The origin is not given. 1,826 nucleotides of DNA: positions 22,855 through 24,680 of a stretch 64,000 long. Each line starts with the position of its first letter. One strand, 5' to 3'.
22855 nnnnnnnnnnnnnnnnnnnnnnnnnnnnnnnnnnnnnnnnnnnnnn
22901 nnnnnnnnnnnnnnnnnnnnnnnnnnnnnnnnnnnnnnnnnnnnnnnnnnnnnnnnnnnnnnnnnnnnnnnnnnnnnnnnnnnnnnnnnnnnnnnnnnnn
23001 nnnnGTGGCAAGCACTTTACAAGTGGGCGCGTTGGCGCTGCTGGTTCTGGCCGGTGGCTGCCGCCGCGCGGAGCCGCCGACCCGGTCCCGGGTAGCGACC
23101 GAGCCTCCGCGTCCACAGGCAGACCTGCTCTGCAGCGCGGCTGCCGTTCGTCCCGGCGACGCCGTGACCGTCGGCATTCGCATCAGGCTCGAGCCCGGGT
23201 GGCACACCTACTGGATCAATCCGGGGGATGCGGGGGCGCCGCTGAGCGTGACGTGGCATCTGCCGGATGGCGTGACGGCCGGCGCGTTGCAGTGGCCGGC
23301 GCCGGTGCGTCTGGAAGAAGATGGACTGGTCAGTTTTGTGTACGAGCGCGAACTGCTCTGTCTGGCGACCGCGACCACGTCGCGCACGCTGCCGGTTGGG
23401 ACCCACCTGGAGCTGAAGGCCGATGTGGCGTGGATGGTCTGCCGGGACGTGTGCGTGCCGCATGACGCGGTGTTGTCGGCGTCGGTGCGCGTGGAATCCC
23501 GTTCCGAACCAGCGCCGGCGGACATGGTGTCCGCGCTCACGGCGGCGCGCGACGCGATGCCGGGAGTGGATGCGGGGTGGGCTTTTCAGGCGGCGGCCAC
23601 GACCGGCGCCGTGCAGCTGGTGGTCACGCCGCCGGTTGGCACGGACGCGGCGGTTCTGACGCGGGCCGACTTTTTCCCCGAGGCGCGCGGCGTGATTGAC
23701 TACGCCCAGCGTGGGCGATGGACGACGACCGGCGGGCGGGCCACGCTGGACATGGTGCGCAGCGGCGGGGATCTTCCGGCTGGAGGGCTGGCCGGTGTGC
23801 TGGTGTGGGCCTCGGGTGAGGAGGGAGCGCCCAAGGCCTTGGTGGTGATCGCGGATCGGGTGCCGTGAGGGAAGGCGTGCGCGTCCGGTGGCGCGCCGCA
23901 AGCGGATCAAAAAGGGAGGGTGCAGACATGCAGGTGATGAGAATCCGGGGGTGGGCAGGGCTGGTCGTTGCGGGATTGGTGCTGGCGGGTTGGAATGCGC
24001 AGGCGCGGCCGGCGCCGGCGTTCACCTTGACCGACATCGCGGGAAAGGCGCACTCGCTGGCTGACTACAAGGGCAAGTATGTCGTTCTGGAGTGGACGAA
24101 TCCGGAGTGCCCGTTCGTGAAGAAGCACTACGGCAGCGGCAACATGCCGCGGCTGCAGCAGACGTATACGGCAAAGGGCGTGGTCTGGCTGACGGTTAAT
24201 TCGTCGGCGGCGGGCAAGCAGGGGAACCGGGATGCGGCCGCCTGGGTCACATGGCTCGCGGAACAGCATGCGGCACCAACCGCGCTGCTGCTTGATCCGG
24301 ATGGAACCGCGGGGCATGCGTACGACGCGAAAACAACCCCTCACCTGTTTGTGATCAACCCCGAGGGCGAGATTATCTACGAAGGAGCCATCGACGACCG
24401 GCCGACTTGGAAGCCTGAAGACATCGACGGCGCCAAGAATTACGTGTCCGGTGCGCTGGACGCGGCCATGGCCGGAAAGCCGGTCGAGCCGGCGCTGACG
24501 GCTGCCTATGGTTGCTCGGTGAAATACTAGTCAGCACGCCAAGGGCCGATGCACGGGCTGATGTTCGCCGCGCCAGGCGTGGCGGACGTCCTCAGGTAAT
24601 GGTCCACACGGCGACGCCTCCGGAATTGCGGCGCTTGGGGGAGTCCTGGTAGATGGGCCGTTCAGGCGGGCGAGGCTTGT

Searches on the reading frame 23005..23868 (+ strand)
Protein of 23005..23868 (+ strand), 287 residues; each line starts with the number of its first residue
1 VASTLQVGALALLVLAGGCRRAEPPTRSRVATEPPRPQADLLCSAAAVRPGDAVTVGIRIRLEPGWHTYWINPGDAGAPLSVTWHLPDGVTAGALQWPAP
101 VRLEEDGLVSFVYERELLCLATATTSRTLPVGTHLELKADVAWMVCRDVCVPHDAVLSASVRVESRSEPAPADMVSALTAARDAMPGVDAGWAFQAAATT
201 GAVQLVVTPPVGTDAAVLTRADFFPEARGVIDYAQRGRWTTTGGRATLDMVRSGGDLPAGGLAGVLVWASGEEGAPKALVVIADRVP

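Call 70: search_protein_families(library=pfam, proteins=[window:23005-23868:+], max_evalue=0.001)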
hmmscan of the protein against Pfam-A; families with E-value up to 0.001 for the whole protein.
window:23005-23868:+ (287 aa): 1 family
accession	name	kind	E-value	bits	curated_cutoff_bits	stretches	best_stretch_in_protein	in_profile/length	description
PF11412.14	DsbD_N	-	3.1e-20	72.8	25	1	47-156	10-113/119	Thiol:disulfide interchange protein DsbD, N-terminal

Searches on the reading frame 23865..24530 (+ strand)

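Call 70: search_protein_families(library=pfam, proteins=[window:23865-24530:+], max_evalue=0.001)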
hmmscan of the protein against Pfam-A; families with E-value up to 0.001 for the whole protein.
window:23865-24530:+ (221 aa): 2 families
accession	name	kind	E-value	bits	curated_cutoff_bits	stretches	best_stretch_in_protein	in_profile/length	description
PF00578.27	AhpC-TSA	-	1.1e-14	54.8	26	1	48-172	3-123/124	AhpC/TSA family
PF08534.16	Redoxin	-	2.4e-11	44.1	26.6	1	48-188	4-145/148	Redoxin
